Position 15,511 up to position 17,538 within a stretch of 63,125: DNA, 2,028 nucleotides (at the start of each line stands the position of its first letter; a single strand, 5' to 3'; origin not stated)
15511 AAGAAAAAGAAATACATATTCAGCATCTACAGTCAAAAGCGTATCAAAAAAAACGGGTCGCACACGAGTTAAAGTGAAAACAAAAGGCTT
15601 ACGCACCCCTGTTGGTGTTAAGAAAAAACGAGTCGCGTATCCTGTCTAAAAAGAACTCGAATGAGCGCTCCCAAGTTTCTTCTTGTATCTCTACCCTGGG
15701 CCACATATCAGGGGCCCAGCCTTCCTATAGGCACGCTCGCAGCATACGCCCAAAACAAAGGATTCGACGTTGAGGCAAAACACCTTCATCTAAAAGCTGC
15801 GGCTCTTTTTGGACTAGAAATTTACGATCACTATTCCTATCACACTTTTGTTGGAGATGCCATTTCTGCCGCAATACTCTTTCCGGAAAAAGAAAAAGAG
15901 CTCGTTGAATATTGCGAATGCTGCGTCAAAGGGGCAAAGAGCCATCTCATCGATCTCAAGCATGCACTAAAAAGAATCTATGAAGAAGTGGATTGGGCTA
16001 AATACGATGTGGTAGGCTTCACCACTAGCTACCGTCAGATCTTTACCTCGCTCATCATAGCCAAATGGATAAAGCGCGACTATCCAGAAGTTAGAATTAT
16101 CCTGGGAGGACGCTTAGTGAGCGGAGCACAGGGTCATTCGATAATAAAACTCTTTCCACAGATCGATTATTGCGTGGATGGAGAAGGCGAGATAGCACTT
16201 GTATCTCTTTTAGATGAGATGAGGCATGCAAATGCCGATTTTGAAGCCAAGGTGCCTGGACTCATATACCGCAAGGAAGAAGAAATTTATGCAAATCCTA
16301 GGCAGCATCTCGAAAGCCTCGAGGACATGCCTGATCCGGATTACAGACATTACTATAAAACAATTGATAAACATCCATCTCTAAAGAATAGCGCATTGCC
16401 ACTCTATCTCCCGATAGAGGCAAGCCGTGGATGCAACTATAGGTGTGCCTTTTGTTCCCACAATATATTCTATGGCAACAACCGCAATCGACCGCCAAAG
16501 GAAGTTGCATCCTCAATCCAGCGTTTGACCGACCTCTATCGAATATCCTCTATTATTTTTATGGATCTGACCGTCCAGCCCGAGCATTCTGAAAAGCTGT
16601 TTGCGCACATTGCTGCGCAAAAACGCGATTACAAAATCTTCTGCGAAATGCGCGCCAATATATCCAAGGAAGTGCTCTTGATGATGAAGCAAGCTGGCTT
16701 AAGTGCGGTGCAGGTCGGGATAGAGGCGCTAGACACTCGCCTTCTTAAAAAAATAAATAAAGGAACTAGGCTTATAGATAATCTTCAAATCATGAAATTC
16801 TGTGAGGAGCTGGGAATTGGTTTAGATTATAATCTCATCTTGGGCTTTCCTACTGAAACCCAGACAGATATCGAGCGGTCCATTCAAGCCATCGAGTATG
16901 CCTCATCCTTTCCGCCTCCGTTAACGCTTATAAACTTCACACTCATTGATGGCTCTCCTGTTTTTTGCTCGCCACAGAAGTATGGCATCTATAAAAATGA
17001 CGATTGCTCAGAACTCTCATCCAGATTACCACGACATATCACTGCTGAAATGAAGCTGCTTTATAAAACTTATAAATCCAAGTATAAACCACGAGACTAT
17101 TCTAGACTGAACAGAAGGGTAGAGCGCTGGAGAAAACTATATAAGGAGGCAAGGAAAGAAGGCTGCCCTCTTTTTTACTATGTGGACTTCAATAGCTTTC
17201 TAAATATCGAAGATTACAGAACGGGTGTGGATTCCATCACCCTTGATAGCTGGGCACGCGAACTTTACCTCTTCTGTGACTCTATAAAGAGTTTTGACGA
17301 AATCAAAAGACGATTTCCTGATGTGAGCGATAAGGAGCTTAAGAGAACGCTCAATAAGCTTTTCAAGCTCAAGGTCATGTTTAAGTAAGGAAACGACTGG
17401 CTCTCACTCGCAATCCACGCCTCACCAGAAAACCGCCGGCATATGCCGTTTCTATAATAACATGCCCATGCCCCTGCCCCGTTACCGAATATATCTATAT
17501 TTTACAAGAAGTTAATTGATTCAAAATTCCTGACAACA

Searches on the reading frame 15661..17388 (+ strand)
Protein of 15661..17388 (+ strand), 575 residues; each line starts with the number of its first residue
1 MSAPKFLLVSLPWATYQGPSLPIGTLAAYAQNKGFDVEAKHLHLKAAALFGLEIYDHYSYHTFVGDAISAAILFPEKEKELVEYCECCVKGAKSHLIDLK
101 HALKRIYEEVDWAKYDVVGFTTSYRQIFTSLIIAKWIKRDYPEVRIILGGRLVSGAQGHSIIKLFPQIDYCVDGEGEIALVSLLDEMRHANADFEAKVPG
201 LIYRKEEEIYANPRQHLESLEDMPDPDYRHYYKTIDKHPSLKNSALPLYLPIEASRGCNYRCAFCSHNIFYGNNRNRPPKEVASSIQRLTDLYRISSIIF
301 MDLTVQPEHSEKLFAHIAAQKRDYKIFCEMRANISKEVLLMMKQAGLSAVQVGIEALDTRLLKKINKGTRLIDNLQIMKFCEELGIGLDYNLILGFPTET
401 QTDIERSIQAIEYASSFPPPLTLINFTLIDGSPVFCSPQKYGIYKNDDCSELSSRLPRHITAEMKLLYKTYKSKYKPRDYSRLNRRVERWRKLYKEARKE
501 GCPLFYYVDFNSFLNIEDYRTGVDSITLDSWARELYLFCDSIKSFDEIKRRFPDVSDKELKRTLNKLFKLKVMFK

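Call 5: search_protein_families(library=pfam, proteins=[window:15661-17388:+])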
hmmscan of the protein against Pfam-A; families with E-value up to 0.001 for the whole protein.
window:15661-17388:+ (575 aa): 2 families
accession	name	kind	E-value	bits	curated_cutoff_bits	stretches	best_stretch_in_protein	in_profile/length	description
PF04055.27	Radical_SAM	-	3.4e-18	66.8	29.5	1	253-409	2-164/166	Radical SAM superfamily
PF02310.24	B12-binding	-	2.7e-08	34.1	32.1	1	93-183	30-120/121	B12 binding domain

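Call 6: search_protein_families(library=ncbifam, proteins=[window:15661-17388:+], max_evalue=1)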
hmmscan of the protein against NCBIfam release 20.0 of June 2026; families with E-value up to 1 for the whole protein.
window:15661-17388:+ (575 aa): 45 families (the best 25 are shown)
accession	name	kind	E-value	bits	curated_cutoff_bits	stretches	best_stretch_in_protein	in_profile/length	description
TIGR03975.1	rSAM_ocin_1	subfamily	2.8e-99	333.3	281.85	1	7-574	2-595/606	RiPP maturation radical SAM C-methyltransferase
TIGR03471.1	HpnJ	equivalog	1.1e-29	103.6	577.6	1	93-409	46-360/472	hopanoid biosynthesis associated radical SAM protein HpnJ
NF050148.1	rSAM_ApyD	equivalog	8.2e-29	100.5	750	1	106-411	66-363/645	RiPP biosynthesis radical SAM protein ApyD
TIGR02026.1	BchE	equivalog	1.2e-28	100.3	481.35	1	105-411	54-362/497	magnesium-protoporphyrin IX monomethyl ester anaerobic oxidative cyclase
NF038361.1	rSAM_Sden_1168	equivalog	7.8e-27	94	575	1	103-498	129-535/560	Sden_1168 family B12-binding radical SAM P-methyltransferase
TIGR04479.1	bcpD_PhpK_rSAM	subfamily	8.3e-27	93.7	600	1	109-415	105-410/504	PhpK family radical SAM P-methyltransferase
TIGR04367.1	HpnR_B12_rSAM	equivalog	2.9e-25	88.8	650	1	90-394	35-333/490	hopanoid C-3 methylase HpnR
TIGR04072.2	rSAM_ladder_B12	equivalog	4.6e-24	84.8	360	1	139-412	94-347/443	lipid biosynthesis B12-binding/radical SAM protein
TIGR04385.1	B12_rSAM_cofa1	equivalog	5.8e-22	78.5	450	1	127-412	83-362/438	B12 lower ligand biosynthesis radical SAM protein BzaD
TIGR04013.1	B12_SAM_MJ_1487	hypoth_equivalog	5.9e-21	74.8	251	1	116-413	45-332/382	TIGR04013 family B12-binding domain/radical SAM domain-containing protein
TIGR04190.1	B12_SAM_Ta0216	equivalog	7.9e-20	70.9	500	1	130-410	96-390/554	TIGR04190 family B12-binding domain/radical SAM domain protein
NF033712.0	B12_rSAM_KedN5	subfamily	2.2e-17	62.5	700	1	115-267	63-213/624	KedN5 family methylcobalamin-dependent radical SAM C-methyltransferase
TIGR04014.1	B12_SAM_MJ_0865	equivalog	2.2e-16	59.7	360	1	167-411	89-333/434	methyl-coenzyme M reductase glutamine C-methyltransferase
TIGR04295.1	B12_rSAM_oligo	hypoth_equivalog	3.7e-13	49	400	1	167-371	123-318/422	TIGR04295 family B12-binding domain-containing radical SAM protein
NF033070.1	rSAM_AprD4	equivalog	8e-11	41.5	500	1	188-411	138-363/456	AprD4 family radical SAM diol-dehydratase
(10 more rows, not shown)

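Call 10: find_homologous_proteins(query=window:15661-17388:+, max_evalue=1e-20)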
Query window:15661-17388:+ (575 aa): 150 proteins with E <= 1e-20 among 8000 candidates; the best 120 are listed.
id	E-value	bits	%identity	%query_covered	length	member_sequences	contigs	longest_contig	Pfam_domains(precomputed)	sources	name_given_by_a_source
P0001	0.0e+0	1328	100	100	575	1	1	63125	PF04055.28,PF02310.25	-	-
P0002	1.4e-246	838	63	100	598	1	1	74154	PF04055.28,PF02310.25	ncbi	-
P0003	1.2e-232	792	58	100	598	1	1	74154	PF04055.28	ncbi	-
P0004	1.7e-185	636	50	100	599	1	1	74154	PF04055.28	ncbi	-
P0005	1.1e-181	623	49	100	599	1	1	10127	PF04055.28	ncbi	ncbi:MAG: RiPP maturation radical SAM C-methyltransferase [Pseudomonadota bacterium]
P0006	5.4e-180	618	48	100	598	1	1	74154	PF04055.28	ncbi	-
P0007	2.8e-179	616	47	100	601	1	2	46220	PF04055.28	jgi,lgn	-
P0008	3.7e-177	609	47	99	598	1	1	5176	PF04055.28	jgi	jgi:ribosomal peptide maturation radical SAM protein 1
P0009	1.6e-173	597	47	100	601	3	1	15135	PF04055.28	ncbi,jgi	ncbi:MAG: RiPP maturation radical SAM C-methyltransferase [bacterium]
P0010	8.6e-173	594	45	100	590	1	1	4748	PF04055.28,PF02310.25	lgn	-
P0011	1.9e-171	590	48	99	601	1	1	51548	PF04055.28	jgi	jgi:ribosomal peptide maturation radical SAM protein 1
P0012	4.6e-171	588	46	99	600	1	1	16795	PF04055.28,PF02310.25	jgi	jgi:ribosomal peptide maturation radical SAM protein 1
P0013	8.1e-169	581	46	99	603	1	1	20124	PF04055.28,PF02310.25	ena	-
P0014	9.9e-168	577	46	99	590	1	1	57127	PF04055.28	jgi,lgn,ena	-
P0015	4.6e-167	575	46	99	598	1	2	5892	PF04055.28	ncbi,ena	-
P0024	1.3e-160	554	45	99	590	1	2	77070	PF04055.28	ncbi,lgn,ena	-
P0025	1.4e-160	554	44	100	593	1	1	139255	PF04055.28,PF02310.25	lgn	-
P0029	4.5e-154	532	45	99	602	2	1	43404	PF04055.28,PF02310.25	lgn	-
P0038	1.3e-148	514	44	98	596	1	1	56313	PF04055.28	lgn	-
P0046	9.0e-139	482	42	95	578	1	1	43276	PF04055.28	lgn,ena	-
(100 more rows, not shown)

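Call 12: find_encoding_contigs(protein=P0002, flank=10000, max_places=3)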
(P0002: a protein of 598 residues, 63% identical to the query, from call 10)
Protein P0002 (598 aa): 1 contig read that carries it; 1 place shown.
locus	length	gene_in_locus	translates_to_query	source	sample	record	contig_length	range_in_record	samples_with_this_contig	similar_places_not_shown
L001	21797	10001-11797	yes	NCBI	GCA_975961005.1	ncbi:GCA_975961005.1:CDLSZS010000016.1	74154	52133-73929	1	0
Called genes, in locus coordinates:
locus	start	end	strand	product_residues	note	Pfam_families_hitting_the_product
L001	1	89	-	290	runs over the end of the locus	PF16554:OAM_dimer, PF02310:B12-binding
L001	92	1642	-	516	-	PF09043:Lys-AminoMut_A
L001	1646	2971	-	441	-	PF04055:Radical_SAM, PF12544:LAM_C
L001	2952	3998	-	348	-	PF26370:KDD_N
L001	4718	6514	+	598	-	PF04055:Radical_SAM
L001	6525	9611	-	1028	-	-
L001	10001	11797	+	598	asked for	PF02310:B12-binding (faint), PF04055:Radical_SAM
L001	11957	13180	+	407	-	PF26233:NicX (weak), PF02073:Peptidase_M29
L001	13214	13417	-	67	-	-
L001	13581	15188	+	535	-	PF04055:Radical_SAM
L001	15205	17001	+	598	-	PF04055:Radical_SAM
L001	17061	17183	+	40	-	-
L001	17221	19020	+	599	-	PF04055:Radical_SAM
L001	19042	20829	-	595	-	PF02310:B12-binding (faint), PF04055:Radical_SAM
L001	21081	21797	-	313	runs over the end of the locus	?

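Call 13: find_encoding_contigs(protein=P0007, flank=10000, max_places=3)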
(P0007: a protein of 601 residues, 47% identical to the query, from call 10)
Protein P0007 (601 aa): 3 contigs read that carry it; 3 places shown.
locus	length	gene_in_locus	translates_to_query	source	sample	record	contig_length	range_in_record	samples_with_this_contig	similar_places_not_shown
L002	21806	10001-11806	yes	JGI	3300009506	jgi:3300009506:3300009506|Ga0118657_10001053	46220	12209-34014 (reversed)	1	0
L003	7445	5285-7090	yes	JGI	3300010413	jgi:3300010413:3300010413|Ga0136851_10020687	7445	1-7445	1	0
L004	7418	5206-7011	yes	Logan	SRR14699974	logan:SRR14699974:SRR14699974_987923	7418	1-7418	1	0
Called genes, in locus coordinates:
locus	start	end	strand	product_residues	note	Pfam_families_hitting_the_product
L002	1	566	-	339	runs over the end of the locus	PF26370:KDD_N, PF00107:ADH_zinc_N (weak)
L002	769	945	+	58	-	-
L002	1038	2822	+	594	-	PF02310:B12-binding (faint), PF04055:Radical_SAM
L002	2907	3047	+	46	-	-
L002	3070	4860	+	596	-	PF04055:Radical_SAM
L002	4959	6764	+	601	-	PF04055:Radical_SAM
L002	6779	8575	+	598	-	PF04055:Radical_SAM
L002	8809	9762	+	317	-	PF00583:Acetyltransf_1, PF13508:Acetyltransf_7 (weak)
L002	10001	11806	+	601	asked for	PF04055:Radical_SAM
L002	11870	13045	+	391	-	PF26233:NicX, PF02073:Peptidase_M29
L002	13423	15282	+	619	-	PF04055:Radical_SAM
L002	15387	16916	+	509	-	PF02310:B12-binding, PF04055:Radical_SAM, PF13282:DUF4070 (weak)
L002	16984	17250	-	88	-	-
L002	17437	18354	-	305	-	PF01063:Aminotran_4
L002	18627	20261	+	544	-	-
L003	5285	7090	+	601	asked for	PF04055:Radical_SAM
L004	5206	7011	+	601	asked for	PF04055:Radical_SAM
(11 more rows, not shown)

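Call 27: find_encoding_contigs(protein=P0025, flank=10000, max_places=2)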
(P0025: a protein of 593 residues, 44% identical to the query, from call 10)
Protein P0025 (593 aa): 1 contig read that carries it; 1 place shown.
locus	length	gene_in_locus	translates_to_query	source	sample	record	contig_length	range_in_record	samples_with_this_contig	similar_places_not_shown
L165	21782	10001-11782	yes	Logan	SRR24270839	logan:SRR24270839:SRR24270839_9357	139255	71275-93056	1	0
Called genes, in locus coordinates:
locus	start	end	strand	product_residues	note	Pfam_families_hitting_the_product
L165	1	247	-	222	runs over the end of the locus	PF09360:zf-CDGSH, PF06902:Fer4_19, PF09360:zf-CDGSH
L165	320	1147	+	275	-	-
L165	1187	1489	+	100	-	-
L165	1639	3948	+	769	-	PF00072:Response_reg, PF00989:PAS, PF13188:PAS_8 (faint), PF08448:PAS_4, PF13426:PAS_9 (weak), PF00512:HisKA, PF02518:HATPase_c, PF00072:Response_reg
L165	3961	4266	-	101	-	-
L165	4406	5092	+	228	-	PF00072:Response_reg, PF00486:Trans_reg_C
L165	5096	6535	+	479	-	PF16736:sCache_like, PF00672:HAMP, PF00512:HisKA, PF02518:HATPase_c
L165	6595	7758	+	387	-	-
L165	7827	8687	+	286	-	PF01841:Transglut_core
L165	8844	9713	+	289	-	PF00583:Acetyltransf_1, PF13673:Acetyltransf_10 (weak), PF13508:Acetyltransf_7 (weak)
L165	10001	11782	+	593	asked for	PF02310:B12-binding (faint), PF04055:Radical_SAM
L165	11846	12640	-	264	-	PF01965:DJ-1_PfpI, PF17124:ThiJ_like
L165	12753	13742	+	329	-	-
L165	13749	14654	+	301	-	-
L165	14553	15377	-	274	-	PF02016:Peptidase_S66, PF17676:Peptidase_S66C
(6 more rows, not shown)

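Call 28: find_encoding_contigs(protein=P0024, flank=10000, max_places=2)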
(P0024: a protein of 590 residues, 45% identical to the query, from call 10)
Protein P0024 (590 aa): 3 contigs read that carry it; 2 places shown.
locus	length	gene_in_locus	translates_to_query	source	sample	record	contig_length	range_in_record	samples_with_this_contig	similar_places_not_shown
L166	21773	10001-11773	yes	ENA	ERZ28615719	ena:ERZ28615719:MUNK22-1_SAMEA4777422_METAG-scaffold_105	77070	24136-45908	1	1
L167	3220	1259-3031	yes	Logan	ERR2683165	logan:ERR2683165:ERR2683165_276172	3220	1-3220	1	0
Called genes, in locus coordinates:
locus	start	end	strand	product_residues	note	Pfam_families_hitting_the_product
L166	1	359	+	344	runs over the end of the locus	PF01636:APH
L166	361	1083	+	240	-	PF00483:NTP_transferase, PF12804:NTP_transf_3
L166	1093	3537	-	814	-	-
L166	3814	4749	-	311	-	PF00781:DAGK_cat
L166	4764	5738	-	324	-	PF16554:OAM_dimer, PF02310:B12-binding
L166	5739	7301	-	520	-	PF09043:Lys-AminoMut_A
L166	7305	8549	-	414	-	PF04055:Radical_SAM, PF12544:LAM_C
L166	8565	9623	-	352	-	PF26370:KDD_N, PF00107:ADH_zinc_N (weak)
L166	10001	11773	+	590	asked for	PF04055:Radical_SAM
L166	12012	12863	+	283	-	PF00583:Acetyltransf_1, PF13508:Acetyltransf_7 (weak)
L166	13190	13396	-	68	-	-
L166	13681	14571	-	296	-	PF01471:PG_binding_1 (weak)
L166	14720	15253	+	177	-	-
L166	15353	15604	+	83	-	-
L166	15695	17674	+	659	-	PF16177:ACAS_N, PF00501:AMP-binding, PF13193:AMP-binding_C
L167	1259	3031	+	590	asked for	PF04055:Radical_SAM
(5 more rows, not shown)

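Call 29: find_encoding_contigs(protein=P0014, flank=10000, max_places=2)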
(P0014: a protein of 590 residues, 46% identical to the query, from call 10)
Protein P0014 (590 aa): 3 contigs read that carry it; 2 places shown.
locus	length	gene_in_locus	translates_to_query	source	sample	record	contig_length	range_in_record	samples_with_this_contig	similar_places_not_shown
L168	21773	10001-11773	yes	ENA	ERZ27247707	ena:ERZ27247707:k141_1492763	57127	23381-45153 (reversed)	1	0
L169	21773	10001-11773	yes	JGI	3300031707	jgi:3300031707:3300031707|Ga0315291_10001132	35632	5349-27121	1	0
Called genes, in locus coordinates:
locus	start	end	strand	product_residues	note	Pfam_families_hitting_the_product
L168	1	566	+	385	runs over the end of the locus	PF16983:MFS_MOT1, PF00860:Xan_ur_permease (faint), PF16983:MFS_MOT1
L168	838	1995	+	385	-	PF00108:Thiolase_N, PF02803:Thiolase_C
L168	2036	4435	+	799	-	PF02737:3HCDH_N, PF00725:3HCDH, PF00378:ECH_1, PF16113:ECH_2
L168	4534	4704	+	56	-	-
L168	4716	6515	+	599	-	PF04055:Radical_SAM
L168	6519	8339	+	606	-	PF04055:Radical_SAM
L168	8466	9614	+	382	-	PF07728:AAA_5 (faint), PF13173:AAA_14, PF13635:DUF4143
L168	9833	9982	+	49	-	-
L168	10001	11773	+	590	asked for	PF04055:Radical_SAM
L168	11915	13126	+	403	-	PF13173:AAA_14, PF13635:DUF4143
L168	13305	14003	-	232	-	-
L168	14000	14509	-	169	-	PF19502:DUF6036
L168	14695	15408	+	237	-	PF01209:Ubie_methyltran (faint), PF13489:Methyltransf_23, PF02353:CMAS (weak), PF05175:MTS (weak), PF13847:Methyltransf_31, PF08241:Methyltransf_11, PF08242:Methyltransf_12, PF13649:Methyltransf_25, +1 more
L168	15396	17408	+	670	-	PF02310:B12-binding (weak)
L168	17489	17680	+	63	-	-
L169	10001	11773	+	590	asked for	PF04055:Radical_SAM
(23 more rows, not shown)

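Call 30: find_encoding_contigs(protein=P0011, flank=10000, max_places=2)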
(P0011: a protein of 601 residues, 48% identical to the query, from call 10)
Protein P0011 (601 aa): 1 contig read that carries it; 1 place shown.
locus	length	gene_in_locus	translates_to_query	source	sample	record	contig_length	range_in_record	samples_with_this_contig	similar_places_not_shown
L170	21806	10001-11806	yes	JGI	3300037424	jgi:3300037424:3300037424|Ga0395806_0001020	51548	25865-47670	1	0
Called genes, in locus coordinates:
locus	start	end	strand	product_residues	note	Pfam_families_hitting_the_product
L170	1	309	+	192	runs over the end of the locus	-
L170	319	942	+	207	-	-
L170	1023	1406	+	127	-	PF01833:TIG (weak)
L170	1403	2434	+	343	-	PF01636:APH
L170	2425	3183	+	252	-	PF00483:NTP_transferase, PF12804:NTP_transf_3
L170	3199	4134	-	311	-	PF00781:DAGK_cat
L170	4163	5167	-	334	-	PF16554:OAM_dimer, PF02310:B12-binding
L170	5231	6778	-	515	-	PF09043:Lys-AminoMut_A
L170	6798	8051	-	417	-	PF04055:Radical_SAM, PF12544:LAM_C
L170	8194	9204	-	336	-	PF26370:KDD_N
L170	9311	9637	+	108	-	-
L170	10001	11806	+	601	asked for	PF04055:Radical_SAM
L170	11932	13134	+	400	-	PF26233:NicX, PF02073:Peptidase_M29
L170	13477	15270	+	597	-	PF02310:B12-binding (faint), PF04055:Radical_SAM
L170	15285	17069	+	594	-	PF04055:Radical_SAM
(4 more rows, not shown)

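Call 34: find_encoding_contigs(protein=P0029, flank=10000, max_places=2)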
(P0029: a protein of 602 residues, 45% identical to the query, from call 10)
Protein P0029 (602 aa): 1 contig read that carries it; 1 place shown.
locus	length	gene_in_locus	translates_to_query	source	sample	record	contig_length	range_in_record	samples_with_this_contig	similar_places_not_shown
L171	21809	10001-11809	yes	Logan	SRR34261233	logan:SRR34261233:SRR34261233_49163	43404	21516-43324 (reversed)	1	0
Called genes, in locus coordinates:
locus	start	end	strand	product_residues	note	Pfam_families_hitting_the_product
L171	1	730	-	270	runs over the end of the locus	?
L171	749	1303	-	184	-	-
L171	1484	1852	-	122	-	-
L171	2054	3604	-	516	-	-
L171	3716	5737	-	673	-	PF02310:B12-binding (weak), PF04055:Radical_SAM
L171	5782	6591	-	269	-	PF05401:NodS (weak), PF13489:Methyltransf_23, PF01209:Ubie_methyltran (weak), PF13847:Methyltransf_31, PF08241:Methyltransf_11, PF08242:Methyltransf_12, PF13649:Methyltransf_25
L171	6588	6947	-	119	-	PF02675:AdoMet_dc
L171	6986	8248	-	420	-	PF04055:Radical_SAM, PF13353:Fer4_12 (weak)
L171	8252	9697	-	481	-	PF13353:Fer4_12 (weak), PF04055:Radical_SAM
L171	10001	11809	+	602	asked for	PF02310:B12-binding (faint), PF04055:Radical_SAM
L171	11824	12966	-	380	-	PF04055:Radical_SAM, PF13186:SPASM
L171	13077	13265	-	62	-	-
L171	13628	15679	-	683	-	PF04055:Radical_SAM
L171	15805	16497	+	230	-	PF01168:Ala_racemase_N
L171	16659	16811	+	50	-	-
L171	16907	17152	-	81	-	-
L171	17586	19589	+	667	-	PF04055:Radical_SAM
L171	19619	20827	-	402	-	PF04055:Radical_SAM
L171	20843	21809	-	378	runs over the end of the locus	PF04055:Radical_SAM, PF13186:SPASM (weak)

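Call 35: find_encoding_contigs(protein=P0038, flank=10000, max_places=2)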
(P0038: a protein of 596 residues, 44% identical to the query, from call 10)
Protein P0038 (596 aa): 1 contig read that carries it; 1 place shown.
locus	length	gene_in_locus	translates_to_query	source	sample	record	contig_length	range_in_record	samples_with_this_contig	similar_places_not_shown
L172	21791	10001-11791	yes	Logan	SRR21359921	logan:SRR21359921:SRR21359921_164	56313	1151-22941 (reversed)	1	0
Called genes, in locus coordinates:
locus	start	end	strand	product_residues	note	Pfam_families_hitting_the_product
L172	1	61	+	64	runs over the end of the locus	-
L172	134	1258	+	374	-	PF04055:Radical_SAM, PF13353:Fer4_12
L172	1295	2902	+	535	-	PF02310:B12-binding, PF04055:Radical_SAM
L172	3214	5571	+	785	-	PF02897:Peptidase_S9_N, PF00326:Peptidase_S9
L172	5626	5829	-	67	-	-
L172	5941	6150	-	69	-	-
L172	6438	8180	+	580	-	PF04055:Radical_SAM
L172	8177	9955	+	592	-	PF04055:Radical_SAM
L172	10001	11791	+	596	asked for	PF04055:Radical_SAM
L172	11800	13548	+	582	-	PF04055:Radical_SAM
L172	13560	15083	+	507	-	PF04055:Radical_SAM, PF13353:Fer4_12 (faint)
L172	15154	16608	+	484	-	PF13353:Fer4_12, PF04055:Radical_SAM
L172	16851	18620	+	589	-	PF04055:Radical_SAM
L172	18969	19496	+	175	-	-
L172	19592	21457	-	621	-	PF00456:Transketolase_N, PF13292:DXP_synthase_N, PF02779:Transket_pyr, PF02780:Transketolase_C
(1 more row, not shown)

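Call 36: find_encoding_contigs(protein=P0046, flank=10000, max_places=2)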
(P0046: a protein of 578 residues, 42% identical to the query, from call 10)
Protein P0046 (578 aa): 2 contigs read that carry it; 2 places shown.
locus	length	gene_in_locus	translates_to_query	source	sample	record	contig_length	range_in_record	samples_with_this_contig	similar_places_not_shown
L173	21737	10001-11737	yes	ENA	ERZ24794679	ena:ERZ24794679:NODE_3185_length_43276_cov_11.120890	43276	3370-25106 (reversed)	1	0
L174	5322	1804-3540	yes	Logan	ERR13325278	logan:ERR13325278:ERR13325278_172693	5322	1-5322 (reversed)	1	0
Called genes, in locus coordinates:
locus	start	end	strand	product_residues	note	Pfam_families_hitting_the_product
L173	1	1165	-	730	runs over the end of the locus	PF00664:ABC_membrane, PF00005:ABC_tran, PF02463:SMC_N (weak), PF00990:GGDEF (weak)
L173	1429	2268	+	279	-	PF24481:CT398_CC, PF02591:Zn_ribbon_9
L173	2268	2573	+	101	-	-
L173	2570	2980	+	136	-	PF00075:RNase_H, PF13456:RVT_3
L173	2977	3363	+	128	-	-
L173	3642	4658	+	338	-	PF02985:HEAT (faint), PF13646:HEAT_2, PF03130:HEAT_PBS (faint), PF12717:Cnd1 (faint), PF13513:HEAT_EZ (faint), PF00514:Arm (weak), PF13646:HEAT_2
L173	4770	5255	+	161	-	PF01988:VIT1 (weak)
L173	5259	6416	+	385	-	PF00108:Thiolase_N, PF00109:ketoacyl-synt (weak), PF02803:Thiolase_C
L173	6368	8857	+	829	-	PF02737:3HCDH_N, PF00725:3HCDH, PF00378:ECH_1, PF16113:ECH_2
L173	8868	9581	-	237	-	PF01715:IPPT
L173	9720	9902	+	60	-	-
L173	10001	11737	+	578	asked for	PF04055:Radical_SAM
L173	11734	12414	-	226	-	PF03548:LolA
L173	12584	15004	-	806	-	PF13491:FtsK_4TM, PF17854:FtsK_alpha, PF01580:FtsK_SpoIIIE, PF09397:FtsK_gamma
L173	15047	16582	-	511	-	PF00990:GGDEF, PF08668:HDOD (weak), PF13487:HD_5, PF01966:HD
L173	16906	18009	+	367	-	PF07719:TPR_2 (faint), PF13174:TPR_6 (faint), PF13181:TPR_8 (faint), PF13424:TPR_12 (faint), PF13428:TPR_14 (faint), PF00515:TPR_1 (faint), PF13432:TPR_16 (faint), PF23914:TPR_CcmH_CycH (weak), +1 more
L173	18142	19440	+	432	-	PF01734:Patatin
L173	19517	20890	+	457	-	PF13742:tRNA_anti_2, PF01336:tRNA_anti-codon, PF02601:Exonuc_VII_L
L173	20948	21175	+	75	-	PF02609:Exonuc_VII_S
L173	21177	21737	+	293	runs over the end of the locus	PF00348:polyprenyl_synt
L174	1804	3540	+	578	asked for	PF04055:Radical_SAM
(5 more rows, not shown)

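Call 37: find_encoding_contigs(protein=P0013, flank=10000, max_places=2)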
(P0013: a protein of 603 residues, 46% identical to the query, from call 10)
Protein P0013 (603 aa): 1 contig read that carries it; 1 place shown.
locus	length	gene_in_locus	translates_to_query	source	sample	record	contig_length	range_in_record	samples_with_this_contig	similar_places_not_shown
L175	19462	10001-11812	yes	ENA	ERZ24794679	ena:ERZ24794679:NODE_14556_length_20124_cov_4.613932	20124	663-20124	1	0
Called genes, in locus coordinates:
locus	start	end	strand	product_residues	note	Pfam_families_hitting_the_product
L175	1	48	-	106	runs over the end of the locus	-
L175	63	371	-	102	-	-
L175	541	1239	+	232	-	-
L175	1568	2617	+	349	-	PF03706:LPG_synthase_TM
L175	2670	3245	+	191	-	-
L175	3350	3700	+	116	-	PF01833:TIG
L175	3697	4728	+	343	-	PF01636:APH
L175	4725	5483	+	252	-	PF00483:NTP_transferase, PF12804:NTP_transf_3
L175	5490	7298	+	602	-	PF04055:Radical_SAM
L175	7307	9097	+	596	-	PF02310:B12-binding (weak), PF04055:Radical_SAM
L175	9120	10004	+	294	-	PF00551:Formyl_trans_N, PF02911:Formyl_trans_C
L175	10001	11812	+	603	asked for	PF02310:B12-binding (faint), PF04055:Radical_SAM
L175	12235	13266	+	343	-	PF00583:Acetyltransf_1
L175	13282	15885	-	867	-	-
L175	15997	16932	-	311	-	PF00781:DAGK_cat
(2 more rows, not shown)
